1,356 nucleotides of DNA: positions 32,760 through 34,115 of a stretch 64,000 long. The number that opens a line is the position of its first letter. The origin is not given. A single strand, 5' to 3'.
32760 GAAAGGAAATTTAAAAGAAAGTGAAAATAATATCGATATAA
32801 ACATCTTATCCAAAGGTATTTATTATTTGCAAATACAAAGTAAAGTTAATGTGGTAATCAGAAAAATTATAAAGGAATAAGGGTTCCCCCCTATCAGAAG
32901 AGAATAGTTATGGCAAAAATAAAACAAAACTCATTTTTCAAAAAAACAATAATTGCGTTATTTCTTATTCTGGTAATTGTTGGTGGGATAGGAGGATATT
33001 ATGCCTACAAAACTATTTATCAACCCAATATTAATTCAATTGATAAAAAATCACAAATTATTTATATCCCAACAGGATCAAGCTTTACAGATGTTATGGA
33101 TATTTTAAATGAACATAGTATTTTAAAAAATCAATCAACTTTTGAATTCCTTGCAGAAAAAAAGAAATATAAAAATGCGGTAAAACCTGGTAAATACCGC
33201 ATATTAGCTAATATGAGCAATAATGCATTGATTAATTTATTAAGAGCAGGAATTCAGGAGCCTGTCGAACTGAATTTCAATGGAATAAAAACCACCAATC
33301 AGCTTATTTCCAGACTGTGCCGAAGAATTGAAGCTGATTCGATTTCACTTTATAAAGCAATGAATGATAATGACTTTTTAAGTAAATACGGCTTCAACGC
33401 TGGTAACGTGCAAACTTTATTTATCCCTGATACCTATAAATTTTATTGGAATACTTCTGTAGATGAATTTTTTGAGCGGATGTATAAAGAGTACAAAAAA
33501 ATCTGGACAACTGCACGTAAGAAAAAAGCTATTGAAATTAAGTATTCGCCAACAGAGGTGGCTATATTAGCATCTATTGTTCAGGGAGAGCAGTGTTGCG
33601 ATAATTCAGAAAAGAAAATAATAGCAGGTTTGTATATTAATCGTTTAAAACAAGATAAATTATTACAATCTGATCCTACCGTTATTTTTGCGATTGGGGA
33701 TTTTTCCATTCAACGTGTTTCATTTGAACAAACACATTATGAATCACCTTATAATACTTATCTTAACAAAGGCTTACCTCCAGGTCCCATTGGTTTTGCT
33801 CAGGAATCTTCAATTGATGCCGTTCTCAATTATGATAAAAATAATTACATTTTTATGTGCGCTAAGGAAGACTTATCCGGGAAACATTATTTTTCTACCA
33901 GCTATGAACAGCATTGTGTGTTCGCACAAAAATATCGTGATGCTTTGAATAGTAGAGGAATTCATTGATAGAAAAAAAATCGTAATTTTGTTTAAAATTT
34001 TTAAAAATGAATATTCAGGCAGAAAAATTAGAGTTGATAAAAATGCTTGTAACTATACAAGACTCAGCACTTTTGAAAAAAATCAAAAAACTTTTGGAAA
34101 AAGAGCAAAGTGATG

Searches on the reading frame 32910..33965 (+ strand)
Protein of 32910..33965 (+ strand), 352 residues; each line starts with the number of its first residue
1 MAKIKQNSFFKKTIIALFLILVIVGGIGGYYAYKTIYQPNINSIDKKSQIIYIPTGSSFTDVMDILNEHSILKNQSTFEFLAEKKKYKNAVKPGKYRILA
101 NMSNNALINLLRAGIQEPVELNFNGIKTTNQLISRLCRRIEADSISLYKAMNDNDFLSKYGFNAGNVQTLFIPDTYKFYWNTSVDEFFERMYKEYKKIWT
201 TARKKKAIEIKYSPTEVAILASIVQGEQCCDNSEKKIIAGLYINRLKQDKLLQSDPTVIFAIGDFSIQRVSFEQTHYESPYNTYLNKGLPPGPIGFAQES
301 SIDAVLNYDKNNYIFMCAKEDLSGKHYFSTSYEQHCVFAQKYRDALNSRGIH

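Call 66: search_protein_families(library=pfam, proteins=[window:32910-33965:+])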
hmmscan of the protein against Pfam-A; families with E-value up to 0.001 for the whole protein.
window:32910-33965:+ (352 aa): 1 family
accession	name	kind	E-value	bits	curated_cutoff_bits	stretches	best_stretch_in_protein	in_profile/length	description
PF02618.21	YceG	-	6.7e-74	249.2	32.4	1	51-336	1-270/275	YceG-like family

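Call 67: find_homologous_proteins(query=window:32910-33965:+)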
Query window:32910-33965:+ (352 aa): 7226 proteins with E <= 0.001 among 8000 candidates; the best 120 are listed.
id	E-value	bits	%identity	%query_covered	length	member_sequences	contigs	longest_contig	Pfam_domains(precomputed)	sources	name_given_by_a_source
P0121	1.4e-233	792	100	100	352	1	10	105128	PF02618.22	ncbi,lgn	-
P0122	2.4e-206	702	87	97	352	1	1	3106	PF02618.22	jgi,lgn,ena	-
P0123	1.2e-202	690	91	92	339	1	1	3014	PF02618.22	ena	-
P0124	7.0e-202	688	87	96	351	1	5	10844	PF02618.22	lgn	-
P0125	1.4e-197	674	84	100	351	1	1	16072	PF02618.22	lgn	-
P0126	1.5e-197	674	86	96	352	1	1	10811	PF02618.22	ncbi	-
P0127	2.8e-196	669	85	96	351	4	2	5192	PF02618.22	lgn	-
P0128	3.4e-196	669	85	100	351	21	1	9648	PF02618.22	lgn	-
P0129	3.7e-196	669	86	96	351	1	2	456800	PF02618.22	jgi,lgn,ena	-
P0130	2.0e-195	667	85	93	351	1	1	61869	PF02618.22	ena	-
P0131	2.4e-192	656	84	96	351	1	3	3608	PF02618.22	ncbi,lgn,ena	-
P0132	9.2e-192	655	81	92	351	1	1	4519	PF02618.22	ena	-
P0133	5.9e-189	645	81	92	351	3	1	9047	PF02618.22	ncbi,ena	-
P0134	1.3e-188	644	79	97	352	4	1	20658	PF02618.22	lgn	-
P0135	1.5e-188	644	83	92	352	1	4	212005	PF02618.22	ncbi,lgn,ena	-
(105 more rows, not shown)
